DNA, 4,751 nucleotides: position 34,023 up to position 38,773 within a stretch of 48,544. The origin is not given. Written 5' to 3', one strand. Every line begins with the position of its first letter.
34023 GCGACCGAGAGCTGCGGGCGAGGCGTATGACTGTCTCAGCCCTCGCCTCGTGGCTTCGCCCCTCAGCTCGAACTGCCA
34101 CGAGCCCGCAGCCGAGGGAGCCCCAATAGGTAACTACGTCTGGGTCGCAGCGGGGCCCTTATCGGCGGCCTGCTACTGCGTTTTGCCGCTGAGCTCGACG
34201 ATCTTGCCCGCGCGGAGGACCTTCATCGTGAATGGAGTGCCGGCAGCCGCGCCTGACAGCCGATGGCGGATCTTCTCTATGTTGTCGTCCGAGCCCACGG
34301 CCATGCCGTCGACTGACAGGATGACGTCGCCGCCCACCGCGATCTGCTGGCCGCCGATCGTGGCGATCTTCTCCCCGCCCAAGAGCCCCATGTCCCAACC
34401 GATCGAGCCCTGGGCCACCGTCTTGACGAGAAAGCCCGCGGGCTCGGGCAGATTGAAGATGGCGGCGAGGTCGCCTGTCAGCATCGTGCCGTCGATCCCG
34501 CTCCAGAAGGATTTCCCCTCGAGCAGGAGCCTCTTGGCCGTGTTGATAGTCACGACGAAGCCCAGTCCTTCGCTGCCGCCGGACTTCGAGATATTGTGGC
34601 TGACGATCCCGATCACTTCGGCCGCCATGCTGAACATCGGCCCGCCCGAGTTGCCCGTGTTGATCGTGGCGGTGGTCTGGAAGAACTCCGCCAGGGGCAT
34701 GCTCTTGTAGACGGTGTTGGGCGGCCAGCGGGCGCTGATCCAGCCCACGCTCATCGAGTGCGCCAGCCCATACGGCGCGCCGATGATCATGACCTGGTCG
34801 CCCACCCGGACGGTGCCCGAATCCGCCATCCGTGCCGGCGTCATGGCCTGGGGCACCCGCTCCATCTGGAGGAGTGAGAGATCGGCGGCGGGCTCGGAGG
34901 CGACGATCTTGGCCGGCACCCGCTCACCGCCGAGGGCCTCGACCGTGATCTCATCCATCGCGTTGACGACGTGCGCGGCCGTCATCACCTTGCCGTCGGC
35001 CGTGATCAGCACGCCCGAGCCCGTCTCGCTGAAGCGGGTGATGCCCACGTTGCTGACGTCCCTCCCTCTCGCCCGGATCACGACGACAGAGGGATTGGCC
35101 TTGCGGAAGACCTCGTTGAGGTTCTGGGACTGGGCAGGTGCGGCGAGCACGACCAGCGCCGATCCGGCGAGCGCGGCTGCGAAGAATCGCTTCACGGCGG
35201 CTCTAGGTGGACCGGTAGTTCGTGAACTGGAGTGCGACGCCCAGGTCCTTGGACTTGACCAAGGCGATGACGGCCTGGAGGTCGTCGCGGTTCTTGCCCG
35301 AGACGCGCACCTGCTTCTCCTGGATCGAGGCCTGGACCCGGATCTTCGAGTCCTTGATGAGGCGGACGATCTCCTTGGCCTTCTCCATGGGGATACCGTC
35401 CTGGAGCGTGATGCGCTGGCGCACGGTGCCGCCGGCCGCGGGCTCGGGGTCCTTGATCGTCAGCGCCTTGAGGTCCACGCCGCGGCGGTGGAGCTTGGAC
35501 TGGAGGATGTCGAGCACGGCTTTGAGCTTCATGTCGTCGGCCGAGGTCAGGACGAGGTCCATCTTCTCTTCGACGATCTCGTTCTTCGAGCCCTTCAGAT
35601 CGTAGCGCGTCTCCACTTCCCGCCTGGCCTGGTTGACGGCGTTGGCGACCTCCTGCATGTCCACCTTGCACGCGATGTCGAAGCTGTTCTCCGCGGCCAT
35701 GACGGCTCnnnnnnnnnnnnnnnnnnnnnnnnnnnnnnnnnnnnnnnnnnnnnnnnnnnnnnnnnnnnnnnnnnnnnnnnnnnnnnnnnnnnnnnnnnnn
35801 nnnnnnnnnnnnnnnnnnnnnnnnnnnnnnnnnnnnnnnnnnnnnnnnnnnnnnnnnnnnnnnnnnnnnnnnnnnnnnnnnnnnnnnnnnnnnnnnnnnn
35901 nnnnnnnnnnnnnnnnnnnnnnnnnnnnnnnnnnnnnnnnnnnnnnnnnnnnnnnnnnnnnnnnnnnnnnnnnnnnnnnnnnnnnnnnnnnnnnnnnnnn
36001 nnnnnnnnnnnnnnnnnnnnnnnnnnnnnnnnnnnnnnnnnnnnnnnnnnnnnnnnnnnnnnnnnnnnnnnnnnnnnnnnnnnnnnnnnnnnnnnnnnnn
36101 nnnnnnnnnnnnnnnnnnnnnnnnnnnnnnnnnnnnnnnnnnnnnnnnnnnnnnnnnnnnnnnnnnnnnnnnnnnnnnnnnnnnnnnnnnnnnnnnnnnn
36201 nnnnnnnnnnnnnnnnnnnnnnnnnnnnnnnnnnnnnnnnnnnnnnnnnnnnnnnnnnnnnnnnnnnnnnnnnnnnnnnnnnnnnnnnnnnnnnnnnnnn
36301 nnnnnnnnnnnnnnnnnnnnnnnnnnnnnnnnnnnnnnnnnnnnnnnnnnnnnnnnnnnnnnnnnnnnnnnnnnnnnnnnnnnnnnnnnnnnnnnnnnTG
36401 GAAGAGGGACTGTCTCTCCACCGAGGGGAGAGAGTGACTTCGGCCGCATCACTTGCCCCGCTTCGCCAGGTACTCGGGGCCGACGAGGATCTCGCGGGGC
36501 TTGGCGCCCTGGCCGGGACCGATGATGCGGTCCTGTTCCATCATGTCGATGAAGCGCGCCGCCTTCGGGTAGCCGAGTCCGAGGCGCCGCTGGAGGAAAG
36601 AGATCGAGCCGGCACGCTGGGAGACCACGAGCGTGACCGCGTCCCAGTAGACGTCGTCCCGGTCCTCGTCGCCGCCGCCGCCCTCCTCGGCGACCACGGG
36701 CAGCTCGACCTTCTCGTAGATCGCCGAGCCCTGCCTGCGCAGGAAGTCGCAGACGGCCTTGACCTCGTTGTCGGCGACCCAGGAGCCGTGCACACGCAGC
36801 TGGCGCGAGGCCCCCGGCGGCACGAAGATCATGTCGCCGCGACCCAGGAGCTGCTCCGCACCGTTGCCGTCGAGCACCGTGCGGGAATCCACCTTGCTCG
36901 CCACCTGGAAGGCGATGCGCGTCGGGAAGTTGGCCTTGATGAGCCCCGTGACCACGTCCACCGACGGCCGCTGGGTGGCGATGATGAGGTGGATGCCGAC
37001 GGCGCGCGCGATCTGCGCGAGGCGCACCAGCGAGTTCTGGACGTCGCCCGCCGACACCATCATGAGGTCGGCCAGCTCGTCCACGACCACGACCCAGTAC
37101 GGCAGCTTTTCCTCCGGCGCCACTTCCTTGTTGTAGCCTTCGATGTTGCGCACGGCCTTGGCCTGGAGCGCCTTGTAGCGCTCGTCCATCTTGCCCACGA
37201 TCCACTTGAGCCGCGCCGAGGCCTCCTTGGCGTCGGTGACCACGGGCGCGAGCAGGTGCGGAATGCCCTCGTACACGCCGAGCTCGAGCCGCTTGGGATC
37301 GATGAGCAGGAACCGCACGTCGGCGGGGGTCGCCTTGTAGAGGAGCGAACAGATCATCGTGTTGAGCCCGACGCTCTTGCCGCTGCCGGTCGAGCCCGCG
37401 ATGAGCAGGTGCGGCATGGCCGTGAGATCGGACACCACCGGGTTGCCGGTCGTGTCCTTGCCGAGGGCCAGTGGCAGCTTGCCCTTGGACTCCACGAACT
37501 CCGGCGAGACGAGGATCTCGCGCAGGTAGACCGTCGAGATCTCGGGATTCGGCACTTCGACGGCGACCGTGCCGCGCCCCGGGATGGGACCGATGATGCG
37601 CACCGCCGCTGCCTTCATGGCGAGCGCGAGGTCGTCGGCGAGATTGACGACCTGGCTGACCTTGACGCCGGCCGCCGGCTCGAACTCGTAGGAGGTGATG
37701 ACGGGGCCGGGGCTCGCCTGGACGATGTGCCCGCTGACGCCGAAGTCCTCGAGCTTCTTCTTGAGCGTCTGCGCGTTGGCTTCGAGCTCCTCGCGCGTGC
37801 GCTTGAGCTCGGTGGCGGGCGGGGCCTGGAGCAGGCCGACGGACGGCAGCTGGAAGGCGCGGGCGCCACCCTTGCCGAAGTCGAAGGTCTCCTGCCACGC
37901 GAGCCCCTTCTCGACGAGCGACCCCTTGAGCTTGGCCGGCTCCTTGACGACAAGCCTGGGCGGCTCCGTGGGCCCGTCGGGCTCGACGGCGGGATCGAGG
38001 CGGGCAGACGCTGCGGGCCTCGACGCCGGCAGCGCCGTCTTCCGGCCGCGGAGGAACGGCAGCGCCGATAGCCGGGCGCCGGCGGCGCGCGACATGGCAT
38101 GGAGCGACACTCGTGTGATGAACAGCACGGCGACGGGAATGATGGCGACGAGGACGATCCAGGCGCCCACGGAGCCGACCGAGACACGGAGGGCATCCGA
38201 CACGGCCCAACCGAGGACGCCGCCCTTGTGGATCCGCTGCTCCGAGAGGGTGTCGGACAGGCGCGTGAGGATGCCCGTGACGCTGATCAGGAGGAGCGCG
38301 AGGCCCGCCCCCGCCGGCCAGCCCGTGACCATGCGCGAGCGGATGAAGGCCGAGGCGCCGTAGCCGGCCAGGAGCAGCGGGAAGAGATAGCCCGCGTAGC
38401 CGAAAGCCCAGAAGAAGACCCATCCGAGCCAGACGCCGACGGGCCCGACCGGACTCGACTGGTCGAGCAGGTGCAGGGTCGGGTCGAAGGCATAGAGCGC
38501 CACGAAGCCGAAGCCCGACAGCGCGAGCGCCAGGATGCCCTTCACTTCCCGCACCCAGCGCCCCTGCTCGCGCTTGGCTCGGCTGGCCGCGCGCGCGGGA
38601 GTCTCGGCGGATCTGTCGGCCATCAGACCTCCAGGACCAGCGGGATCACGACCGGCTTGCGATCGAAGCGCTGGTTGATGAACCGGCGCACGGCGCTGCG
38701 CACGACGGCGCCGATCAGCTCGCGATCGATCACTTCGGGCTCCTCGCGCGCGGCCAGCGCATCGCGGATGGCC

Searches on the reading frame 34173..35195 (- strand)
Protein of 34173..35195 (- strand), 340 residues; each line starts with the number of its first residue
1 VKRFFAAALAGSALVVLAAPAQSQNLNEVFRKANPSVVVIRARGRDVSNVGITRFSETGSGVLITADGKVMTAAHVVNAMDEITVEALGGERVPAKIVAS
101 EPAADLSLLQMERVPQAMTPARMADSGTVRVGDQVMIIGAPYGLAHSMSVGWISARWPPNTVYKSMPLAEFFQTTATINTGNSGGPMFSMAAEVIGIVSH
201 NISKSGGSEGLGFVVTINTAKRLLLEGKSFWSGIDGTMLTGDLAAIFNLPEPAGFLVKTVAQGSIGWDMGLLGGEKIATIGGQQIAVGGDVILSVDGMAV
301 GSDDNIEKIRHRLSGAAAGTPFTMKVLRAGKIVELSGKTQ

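Call 11: search_protein_families(library=pfam, proteins=[window:34173-35195:-])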
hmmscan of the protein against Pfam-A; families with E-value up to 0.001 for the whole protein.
window:34173-35195:- (340 aa): 4 families
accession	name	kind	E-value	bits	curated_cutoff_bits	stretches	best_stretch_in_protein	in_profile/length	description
PF13365.12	Trypsin_2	-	1.1e-26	94.7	27.6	1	59-197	1-144/144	Trypsin-like peptidase domain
PF00089.32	Trypsin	-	6e-15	56.1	20.6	1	55-220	21-216/220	Trypsin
PF17820.7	PDZ_6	-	7e-07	29.3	27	0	289-328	19-54/54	PDZ domain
PF13180.12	PDZ_2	-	0.00022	21.9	27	1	289-336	33-77/80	PDZ domain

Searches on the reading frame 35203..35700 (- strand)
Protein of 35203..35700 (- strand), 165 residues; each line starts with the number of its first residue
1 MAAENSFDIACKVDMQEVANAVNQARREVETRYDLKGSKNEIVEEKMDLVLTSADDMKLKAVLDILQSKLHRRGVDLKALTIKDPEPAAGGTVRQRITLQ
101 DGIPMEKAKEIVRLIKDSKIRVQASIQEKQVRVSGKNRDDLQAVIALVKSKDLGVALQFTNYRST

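Call 64: search_protein_families(library=pfam, max_evalue=0.00001, proteins=[window:35203-35700:-])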
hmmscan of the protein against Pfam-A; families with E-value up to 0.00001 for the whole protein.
window:35203-35700:- (165 aa): 1 family
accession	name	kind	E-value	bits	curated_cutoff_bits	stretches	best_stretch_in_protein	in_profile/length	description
PF04461.18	DUF520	-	6e-63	212.2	23.2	1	5-163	1-161/161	Protein of unknown function (DUF520)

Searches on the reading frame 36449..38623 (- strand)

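Call 64: search_protein_families(library=pfam, max_evalue=0.00001, proteins=[window:36449-38623:-])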
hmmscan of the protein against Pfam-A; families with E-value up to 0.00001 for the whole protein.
window:36449-38623:- (724 aa): 4 families
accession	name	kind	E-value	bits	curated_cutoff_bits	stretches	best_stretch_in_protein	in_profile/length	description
PF01580.24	FtsK_SpoIIIE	-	6.9e-65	219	24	1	367-555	2-221/221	FtsK/SpoIIIE family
PF17854.6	FtsK_alpha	-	8e-33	113.1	22.9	1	259-359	1-101/101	FtsK alpha domain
PF09397.16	FtsK_gamma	-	1.9e-22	79.1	30.6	1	653-714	1-62/63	Ftsk gamma domain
PF13491.11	FtsK_4TM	-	5.5e-14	52.6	23.1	1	22-177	2-166/171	4TM region of DNA translocase FtsK/SpoIIIE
